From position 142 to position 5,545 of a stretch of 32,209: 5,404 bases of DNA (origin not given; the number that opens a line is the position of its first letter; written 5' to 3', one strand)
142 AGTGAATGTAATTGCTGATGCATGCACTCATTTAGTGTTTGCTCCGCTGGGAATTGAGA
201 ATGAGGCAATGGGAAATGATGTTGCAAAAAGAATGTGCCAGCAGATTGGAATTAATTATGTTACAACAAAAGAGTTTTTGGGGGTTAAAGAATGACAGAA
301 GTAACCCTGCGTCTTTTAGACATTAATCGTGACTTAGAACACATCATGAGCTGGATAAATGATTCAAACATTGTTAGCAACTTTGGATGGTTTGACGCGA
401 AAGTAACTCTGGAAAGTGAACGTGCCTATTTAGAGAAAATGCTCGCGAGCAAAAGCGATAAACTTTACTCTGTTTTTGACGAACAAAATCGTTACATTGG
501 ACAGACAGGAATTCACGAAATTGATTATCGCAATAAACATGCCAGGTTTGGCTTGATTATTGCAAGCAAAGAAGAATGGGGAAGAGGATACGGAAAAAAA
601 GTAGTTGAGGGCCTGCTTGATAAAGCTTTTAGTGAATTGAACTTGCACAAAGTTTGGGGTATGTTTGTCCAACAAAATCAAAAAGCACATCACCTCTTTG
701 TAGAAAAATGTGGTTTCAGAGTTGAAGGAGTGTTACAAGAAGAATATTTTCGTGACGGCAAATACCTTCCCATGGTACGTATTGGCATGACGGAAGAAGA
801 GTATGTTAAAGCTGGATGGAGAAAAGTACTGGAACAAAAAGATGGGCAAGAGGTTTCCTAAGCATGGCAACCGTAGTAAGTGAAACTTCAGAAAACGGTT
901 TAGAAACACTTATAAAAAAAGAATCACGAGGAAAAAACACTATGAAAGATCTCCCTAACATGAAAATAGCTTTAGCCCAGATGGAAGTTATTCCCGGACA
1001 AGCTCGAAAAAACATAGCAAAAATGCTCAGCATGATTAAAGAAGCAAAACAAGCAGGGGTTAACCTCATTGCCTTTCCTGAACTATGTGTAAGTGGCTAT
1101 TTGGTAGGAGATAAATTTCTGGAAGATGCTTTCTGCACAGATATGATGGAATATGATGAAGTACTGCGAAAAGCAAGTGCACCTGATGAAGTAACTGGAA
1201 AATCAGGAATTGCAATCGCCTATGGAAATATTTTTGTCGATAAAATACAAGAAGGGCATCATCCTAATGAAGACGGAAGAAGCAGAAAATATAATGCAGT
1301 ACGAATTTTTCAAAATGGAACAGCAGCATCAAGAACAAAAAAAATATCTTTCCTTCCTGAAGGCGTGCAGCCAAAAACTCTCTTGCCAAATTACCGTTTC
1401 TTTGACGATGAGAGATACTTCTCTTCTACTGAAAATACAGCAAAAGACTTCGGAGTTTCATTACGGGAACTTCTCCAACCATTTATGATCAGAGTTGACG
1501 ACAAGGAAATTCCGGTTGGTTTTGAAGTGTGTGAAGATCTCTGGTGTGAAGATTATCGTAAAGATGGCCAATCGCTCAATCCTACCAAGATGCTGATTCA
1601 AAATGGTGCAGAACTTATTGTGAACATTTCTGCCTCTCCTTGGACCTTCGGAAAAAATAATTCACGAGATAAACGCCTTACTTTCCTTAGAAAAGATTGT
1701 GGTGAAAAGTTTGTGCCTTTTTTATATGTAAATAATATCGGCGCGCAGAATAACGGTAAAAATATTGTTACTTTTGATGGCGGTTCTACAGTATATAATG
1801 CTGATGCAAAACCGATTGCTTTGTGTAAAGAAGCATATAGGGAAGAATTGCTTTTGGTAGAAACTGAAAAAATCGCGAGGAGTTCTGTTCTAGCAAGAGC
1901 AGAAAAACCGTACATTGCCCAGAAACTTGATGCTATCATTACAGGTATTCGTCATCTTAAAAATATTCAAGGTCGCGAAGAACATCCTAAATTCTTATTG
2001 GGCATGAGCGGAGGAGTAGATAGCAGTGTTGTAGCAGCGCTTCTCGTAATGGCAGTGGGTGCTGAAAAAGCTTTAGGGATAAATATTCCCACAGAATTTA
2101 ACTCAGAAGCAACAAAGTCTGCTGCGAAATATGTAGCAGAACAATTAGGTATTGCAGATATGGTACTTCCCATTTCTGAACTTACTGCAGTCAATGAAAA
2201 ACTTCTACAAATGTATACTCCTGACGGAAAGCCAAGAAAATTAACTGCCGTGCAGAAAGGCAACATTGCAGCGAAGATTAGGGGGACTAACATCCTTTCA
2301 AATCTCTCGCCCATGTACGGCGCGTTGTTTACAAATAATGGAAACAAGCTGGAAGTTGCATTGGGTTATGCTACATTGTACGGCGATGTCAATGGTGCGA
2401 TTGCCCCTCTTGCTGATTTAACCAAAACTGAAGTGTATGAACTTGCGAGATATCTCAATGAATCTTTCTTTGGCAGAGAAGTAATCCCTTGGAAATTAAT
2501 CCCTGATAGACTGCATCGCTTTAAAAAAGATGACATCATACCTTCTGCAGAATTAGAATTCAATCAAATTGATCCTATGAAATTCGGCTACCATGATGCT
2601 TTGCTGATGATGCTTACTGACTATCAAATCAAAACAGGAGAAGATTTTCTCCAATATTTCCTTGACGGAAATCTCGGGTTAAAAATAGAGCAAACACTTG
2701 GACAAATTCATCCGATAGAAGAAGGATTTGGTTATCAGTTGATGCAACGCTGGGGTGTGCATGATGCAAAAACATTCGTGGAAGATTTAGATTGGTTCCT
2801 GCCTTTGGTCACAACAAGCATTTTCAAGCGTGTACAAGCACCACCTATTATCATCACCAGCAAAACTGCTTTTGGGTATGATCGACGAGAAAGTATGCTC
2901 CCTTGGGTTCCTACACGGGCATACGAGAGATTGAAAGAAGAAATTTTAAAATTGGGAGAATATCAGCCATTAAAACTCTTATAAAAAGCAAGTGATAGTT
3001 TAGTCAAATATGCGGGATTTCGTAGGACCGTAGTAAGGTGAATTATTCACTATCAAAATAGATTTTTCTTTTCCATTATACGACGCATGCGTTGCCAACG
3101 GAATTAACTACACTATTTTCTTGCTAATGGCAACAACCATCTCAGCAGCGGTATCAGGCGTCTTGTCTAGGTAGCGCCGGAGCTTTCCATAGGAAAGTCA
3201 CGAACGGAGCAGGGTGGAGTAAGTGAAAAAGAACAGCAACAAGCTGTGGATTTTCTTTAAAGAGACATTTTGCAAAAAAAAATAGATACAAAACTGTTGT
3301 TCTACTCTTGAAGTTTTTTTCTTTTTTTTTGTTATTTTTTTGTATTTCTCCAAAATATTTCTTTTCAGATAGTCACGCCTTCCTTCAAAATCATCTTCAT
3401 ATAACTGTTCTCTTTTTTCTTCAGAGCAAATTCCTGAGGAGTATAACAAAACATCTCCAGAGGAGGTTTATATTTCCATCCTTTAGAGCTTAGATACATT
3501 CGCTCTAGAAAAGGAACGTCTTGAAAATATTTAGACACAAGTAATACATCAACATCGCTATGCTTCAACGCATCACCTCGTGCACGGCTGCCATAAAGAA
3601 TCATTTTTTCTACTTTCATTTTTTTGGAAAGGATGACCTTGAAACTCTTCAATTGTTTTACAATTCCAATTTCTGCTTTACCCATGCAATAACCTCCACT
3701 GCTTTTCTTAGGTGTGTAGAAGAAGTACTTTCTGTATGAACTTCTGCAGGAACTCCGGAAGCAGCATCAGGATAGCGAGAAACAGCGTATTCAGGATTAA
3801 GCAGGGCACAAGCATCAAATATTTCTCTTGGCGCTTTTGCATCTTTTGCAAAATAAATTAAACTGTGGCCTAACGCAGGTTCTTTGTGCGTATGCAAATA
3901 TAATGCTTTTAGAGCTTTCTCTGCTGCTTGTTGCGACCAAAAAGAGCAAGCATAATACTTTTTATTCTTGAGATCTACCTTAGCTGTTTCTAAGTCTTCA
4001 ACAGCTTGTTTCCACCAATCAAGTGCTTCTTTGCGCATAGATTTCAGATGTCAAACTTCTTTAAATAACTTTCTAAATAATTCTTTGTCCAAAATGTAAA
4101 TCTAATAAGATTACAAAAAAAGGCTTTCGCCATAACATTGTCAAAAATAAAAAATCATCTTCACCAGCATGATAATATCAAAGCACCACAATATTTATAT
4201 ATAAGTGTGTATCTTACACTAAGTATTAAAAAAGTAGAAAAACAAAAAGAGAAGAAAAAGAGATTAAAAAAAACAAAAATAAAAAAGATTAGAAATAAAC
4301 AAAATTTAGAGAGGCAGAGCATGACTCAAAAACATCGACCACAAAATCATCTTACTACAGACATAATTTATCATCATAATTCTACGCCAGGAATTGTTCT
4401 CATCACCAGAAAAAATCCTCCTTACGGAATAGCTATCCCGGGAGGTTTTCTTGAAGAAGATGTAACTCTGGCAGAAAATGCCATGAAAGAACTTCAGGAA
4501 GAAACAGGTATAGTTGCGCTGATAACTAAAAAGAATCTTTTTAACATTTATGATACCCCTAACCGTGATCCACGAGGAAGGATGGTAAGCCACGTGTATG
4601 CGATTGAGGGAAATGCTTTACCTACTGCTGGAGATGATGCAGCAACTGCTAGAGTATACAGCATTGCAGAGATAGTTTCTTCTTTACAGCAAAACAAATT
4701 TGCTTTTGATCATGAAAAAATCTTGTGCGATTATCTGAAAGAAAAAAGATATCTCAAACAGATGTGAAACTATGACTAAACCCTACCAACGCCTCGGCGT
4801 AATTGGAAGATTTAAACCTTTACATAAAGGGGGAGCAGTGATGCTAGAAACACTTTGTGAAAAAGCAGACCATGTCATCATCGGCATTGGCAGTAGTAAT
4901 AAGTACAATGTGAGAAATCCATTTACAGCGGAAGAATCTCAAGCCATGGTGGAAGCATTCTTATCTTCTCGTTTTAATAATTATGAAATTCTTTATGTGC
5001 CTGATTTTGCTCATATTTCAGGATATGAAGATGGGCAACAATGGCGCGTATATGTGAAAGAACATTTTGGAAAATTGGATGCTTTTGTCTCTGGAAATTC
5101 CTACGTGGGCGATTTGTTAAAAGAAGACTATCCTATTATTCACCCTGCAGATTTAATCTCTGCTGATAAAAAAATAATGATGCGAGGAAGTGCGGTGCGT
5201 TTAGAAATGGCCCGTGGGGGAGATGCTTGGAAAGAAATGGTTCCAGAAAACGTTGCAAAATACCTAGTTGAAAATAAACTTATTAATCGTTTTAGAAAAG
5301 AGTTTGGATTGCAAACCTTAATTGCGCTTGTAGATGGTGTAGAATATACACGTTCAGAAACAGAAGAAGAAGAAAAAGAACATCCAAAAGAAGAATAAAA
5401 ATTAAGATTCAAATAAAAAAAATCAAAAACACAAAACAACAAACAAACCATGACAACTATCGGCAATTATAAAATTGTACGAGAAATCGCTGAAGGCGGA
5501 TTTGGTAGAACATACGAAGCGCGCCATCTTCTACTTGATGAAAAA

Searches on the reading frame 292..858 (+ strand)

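Call 25: search_protein_families(library=pfam, proteins=[window:292-858:+], max_evalue=0.01)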
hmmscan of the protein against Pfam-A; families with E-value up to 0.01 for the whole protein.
window:292-858:+ (189 aa): 5 families
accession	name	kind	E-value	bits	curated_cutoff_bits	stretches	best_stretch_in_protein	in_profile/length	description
PF13302.13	Acetyltransf_3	-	3.3e-17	63.9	25.4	1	4-143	2-138/138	Acetyltransferase (GNAT) domain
PF00583.31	Acetyltransf_1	-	4.7e-12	46.6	20.7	1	45-142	21-116/116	Acetyltransferase (GNAT) family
PF13420.13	Acetyltransf_4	-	8.4e-11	42.6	24.3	1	12-160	6-152/155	Acetyltransferase (GNAT) domain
PF13523.12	Acetyltransf_8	-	7.4e-07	29.3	27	1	10-146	1-141/145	Acetyltransferase (GNAT) domain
PF13508.13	Acetyltransf_7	-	5.5e-06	27.1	27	1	60-143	6-83/84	Acetyltransferase (GNAT) domain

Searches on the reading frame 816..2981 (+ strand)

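Call 25: search_protein_families(library=pfam, proteins=[window:816-2981:+], max_evalue=0.01)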
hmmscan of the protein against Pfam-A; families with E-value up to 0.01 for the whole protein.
window:816-2981:+ (722 aa): 5 families
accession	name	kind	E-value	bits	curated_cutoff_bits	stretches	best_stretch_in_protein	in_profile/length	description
PF02540.23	NAD_synthase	-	1.6e-39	135.9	21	1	388-598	16-203/242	NAD synthase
PF00795.27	CN_hydrolase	-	1.2e-15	58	23.2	1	50-348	1-244/256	Carbon-nitrogen hydrolase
PF06508.19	QueC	-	0.0013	18.7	22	0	394-463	3-70/210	Queuosine biosynthesis protein QueC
PF03054.22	tRNA_Me_trans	-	0.0016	18.6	20.6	1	394-427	4-37/202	tRNA methyl transferase HUP domain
PF00733.27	Asn_synthase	-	0.0068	16.5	21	0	397-466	24-94/354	Asparagine synthase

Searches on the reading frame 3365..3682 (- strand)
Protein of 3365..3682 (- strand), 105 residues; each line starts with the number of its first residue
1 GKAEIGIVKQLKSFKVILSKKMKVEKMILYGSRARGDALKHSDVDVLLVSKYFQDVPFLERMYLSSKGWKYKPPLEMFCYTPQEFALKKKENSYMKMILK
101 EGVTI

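Call 25: search_protein_families(library=pfam, proteins=[window:3365-3682:-], max_evalue=0.01)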
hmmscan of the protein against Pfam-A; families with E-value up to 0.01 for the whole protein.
window:3365-3682:- (105 aa): 3 families
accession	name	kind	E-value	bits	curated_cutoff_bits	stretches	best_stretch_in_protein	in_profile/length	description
PF01909.29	NTP_transf_2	-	7.3e-10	39.6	21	1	12-55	2-45/93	Nucleotidyltransferase domain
PF18765.7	Polbeta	-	3.9e-08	33.8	26.9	1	15-56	4-43/93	Polymerase beta, Nucleotidyltransferase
PF21194.3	TadZ-like_ARD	-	0.0034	18.1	27.4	0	54-100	10-55/108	TadZ-like, receiver domain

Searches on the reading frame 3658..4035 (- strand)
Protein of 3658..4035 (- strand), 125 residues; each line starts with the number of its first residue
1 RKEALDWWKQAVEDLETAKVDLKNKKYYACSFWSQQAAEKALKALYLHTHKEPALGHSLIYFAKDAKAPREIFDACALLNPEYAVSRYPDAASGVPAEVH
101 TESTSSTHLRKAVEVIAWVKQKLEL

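Call 25: search_protein_families(library=pfam, proteins=[window:3658-4035:-], max_evalue=0.01)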
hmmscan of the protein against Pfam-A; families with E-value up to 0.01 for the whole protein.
window:3658-4035:- (125 aa): 1 family
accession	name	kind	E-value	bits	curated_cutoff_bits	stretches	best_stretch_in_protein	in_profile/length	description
PF05168.19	HEPN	-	3.2e-25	89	22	1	5-121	2-116/117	HEPN domain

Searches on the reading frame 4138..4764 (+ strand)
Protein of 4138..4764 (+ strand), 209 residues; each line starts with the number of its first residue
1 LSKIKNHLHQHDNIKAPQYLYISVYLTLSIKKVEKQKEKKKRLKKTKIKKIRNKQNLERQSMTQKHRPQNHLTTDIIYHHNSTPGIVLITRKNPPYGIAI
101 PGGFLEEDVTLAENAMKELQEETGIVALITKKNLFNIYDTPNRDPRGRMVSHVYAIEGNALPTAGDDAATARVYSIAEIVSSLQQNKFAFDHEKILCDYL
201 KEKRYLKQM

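Call 25: search_protein_families(library=pfam, proteins=[window:4138-4764:+], max_evalue=0.01)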
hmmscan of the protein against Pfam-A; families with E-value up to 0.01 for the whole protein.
window:4138-4764:+ (209 aa): 1 family
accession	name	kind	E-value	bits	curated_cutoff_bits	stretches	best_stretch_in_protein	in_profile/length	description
PF00293.34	NUDIX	-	2.7e-14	53.8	21.1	1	73-197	5-132/134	NUDIX domain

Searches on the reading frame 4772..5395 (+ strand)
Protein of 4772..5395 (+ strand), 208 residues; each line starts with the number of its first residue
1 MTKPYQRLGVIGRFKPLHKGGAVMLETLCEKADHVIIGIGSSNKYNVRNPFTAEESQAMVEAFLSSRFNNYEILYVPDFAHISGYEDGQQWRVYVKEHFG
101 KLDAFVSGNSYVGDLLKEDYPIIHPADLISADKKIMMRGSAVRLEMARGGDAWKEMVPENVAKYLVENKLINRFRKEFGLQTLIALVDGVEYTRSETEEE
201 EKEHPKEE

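Call 25: search_protein_families(library=pfam, proteins=[window:4772-5395:+], max_evalue=0.01)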
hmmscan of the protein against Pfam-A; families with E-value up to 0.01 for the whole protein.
window:4772-5395:+ (208 aa): 1 family
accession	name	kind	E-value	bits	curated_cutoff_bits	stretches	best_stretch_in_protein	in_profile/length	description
PF01467.32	CTP_transf_like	-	3.3e-07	31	21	1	11-63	3-57/133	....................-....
